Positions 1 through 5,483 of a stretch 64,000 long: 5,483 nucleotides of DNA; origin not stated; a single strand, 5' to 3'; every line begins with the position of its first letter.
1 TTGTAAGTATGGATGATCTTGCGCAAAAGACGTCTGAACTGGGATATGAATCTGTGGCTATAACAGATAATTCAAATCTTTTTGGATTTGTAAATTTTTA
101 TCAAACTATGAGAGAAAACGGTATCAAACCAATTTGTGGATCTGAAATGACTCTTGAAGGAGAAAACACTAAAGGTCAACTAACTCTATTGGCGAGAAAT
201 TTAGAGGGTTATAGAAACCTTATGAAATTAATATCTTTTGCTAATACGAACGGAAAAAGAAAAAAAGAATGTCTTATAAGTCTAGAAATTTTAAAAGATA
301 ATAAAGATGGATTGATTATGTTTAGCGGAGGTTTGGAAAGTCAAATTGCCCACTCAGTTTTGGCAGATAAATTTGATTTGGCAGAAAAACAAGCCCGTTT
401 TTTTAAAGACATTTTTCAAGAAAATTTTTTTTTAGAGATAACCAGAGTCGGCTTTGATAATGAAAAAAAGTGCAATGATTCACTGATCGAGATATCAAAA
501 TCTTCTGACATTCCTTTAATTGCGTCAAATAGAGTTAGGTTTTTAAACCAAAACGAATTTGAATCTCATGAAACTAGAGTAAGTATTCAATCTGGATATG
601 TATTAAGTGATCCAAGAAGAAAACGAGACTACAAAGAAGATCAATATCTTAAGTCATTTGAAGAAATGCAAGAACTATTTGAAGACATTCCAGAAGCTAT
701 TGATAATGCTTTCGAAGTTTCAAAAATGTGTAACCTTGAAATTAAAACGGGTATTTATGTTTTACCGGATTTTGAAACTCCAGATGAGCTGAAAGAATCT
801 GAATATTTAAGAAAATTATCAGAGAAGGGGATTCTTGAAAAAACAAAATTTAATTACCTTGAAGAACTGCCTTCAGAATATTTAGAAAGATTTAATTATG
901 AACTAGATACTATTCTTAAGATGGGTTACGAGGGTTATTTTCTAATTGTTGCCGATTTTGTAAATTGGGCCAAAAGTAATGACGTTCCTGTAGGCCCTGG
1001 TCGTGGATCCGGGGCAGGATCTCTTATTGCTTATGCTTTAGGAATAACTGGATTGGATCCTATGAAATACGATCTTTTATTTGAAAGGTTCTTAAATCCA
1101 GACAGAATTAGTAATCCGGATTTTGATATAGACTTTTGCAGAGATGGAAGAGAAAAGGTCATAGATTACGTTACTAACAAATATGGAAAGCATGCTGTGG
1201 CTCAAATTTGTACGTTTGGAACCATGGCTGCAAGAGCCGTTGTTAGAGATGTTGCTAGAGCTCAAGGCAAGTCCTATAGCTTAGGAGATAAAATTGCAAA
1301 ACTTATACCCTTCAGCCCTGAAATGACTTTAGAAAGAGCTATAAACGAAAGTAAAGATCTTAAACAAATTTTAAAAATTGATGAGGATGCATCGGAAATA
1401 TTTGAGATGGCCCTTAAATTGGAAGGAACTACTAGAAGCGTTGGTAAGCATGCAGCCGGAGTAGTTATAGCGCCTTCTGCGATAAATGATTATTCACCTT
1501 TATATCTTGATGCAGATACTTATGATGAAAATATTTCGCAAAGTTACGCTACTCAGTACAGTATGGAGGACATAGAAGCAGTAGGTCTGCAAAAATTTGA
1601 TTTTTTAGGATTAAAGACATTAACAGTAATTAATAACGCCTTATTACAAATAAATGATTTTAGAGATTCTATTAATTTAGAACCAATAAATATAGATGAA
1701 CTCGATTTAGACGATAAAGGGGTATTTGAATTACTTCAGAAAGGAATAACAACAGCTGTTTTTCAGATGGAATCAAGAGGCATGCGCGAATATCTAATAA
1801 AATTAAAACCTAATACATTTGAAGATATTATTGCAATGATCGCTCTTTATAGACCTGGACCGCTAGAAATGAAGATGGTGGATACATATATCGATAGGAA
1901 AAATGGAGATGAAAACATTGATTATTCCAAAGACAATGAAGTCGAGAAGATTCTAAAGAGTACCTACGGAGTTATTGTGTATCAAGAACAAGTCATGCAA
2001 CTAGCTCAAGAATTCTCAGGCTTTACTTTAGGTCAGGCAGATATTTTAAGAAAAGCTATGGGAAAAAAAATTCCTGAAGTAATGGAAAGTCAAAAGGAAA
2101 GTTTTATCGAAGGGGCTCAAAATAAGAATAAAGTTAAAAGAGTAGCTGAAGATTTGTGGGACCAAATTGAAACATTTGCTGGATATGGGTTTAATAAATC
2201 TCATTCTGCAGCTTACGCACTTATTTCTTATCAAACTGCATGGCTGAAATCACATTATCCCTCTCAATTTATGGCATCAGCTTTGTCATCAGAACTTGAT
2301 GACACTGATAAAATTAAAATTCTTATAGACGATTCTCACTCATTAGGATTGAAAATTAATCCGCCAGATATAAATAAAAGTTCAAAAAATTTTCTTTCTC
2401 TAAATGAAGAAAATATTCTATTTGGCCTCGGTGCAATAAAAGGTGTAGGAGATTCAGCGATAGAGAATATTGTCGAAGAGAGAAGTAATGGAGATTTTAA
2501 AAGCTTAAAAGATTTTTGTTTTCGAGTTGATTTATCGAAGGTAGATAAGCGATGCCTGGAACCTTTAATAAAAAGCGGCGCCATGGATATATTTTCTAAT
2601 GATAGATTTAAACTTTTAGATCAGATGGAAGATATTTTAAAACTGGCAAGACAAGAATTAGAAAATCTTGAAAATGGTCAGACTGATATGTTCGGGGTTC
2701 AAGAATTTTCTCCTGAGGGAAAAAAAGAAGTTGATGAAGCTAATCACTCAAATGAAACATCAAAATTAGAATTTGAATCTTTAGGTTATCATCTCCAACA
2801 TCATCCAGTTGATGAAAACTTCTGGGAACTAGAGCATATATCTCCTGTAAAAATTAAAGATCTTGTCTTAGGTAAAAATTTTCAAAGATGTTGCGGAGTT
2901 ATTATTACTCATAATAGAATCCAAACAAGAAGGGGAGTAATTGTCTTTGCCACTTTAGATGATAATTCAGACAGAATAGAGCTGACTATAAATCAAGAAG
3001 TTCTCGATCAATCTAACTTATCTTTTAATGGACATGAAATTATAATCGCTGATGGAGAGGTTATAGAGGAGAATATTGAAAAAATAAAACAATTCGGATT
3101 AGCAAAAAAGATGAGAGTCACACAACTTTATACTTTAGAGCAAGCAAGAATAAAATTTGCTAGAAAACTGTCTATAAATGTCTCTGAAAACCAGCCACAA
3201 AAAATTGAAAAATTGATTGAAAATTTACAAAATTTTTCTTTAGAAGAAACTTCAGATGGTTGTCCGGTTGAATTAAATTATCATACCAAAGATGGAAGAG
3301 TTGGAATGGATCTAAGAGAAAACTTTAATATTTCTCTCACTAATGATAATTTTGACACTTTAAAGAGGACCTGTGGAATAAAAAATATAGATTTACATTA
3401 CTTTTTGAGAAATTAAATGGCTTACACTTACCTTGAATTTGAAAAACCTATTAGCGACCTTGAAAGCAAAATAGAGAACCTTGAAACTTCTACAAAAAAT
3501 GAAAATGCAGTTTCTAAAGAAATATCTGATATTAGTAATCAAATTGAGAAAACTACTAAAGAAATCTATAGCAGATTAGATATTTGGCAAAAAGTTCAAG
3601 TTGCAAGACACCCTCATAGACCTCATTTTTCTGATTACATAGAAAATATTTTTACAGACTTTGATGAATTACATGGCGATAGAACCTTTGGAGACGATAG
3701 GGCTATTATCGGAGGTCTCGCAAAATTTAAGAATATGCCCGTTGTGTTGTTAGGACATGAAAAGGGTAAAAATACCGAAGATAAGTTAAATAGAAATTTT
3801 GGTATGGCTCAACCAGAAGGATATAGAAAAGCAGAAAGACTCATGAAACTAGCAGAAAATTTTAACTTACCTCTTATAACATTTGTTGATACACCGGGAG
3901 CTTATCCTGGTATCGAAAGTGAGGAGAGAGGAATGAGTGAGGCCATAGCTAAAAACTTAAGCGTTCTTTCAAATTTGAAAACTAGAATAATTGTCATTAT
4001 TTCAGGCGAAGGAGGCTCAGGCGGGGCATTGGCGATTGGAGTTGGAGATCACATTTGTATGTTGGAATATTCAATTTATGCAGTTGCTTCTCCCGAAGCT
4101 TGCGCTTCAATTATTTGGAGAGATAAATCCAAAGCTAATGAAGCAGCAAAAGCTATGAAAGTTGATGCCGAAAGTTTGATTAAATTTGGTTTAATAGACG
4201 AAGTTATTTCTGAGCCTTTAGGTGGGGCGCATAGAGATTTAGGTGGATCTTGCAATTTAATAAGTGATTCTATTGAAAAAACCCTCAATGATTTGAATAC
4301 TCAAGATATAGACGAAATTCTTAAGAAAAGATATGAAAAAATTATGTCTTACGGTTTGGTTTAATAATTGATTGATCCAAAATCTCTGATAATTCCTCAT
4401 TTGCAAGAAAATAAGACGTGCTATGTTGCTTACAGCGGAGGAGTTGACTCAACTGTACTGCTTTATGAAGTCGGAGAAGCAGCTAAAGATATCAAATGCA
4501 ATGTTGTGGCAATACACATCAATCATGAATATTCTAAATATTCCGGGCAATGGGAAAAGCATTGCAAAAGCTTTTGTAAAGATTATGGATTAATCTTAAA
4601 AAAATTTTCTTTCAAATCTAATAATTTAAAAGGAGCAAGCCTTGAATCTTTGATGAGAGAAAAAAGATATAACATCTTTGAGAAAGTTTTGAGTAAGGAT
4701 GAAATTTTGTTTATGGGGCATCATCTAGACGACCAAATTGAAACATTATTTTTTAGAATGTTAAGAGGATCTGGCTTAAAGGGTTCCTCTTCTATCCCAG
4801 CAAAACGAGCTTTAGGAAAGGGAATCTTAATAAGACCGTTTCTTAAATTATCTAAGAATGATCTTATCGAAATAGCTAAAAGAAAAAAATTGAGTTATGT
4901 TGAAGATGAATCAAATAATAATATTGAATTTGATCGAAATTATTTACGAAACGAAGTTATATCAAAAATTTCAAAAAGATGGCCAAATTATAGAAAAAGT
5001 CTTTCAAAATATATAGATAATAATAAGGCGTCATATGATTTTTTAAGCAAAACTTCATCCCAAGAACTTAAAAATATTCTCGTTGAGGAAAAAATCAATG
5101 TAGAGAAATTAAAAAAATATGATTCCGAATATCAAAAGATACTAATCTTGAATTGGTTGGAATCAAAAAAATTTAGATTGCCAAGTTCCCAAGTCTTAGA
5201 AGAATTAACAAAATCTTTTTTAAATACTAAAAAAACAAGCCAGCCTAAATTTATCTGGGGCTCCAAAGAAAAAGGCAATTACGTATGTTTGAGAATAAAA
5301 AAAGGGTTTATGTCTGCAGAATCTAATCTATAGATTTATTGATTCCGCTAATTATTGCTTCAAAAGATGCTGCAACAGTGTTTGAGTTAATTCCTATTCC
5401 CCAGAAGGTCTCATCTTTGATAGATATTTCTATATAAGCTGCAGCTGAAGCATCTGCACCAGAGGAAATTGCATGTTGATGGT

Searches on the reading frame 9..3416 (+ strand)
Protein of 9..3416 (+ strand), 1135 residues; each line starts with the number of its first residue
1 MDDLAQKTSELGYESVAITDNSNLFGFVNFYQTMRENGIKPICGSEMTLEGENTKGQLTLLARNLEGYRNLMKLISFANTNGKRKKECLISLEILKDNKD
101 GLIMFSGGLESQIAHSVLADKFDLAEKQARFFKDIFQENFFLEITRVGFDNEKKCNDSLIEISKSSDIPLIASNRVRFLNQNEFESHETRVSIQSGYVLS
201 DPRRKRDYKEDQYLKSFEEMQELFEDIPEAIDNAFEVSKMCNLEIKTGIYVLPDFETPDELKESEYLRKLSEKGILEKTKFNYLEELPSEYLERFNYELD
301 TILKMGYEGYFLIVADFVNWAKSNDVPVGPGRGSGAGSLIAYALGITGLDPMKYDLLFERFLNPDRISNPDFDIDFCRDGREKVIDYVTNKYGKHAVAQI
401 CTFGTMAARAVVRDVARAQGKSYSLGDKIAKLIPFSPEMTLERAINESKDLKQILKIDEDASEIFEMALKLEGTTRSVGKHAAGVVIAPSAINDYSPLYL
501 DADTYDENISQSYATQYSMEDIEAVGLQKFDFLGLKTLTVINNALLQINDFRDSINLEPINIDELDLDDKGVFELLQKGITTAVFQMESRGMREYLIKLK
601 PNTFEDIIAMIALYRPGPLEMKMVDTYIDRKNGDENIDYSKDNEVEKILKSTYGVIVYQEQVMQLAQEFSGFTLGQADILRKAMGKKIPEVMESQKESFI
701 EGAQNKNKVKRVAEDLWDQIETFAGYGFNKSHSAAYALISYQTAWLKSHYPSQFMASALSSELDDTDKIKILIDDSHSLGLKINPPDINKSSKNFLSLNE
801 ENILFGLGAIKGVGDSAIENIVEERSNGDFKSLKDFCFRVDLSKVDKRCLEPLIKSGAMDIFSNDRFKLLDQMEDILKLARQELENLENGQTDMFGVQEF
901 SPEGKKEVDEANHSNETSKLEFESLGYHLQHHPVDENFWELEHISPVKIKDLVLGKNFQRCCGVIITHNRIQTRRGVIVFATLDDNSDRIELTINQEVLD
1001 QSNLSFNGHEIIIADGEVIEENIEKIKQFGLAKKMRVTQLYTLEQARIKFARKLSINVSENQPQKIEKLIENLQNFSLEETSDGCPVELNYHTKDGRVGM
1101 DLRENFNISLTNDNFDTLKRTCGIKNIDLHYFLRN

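Call 76: search_protein_families(library=pfam, proteins=[window:9-3416:+], max_evalue=0.00001)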
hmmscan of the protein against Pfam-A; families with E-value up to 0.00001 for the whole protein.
window:9-3416:+ (1135 aa): 4 families
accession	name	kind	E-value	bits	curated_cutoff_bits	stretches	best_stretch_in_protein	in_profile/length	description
PF07733.18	DNA_pol3_alpha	-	1.4e-97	326.8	23.9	1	265-534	1-260/260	Bacterial DNA polymerase III alpha NTPase domain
PF17657.6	DNA_pol3_finger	-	3.5e-61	205.8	22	1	537-707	1-166/166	Bacterial DNA polymerase III alpha subunit finger domain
PF02811.25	PHP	-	3.5e-32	112.4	26.4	1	1-146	17-163/164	PHP domain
PF14579.12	HHH_6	-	4.6e-28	97.7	25.6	1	780-868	1-89/90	Helix-hairpin-helix motif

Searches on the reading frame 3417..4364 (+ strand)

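Call 76: search_protein_families(library=pfam, proteins=[window:3417-4364:+], max_evalue=0.00001)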
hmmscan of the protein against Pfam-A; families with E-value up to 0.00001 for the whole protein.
window:3417-4364:+ (315 aa): 2 families
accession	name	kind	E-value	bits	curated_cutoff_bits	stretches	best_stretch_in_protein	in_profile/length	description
PF03255.19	ACCA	-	1.7e-137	458.2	23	1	5-313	1-310/310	Acetyl co-enzyme A carboxylase carboxyltransferase-like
PF01039.27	Carboxyl_trans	-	2.4e-17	63.2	22.3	1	96-247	283-429/493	Carboxyl transferase domain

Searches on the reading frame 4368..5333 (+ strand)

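Call 76: search_protein_families(library=pfam, proteins=[window:4368-5333:+], max_evalue=0.00001)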
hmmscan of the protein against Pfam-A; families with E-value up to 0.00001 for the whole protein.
window:4368-5333:+ (321 aa): 1 family
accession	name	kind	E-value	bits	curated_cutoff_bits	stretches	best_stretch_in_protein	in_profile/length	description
PF01171.26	ATP_bind_3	-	1.1e-52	178.8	27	1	19-196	3-182/182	PP-loop family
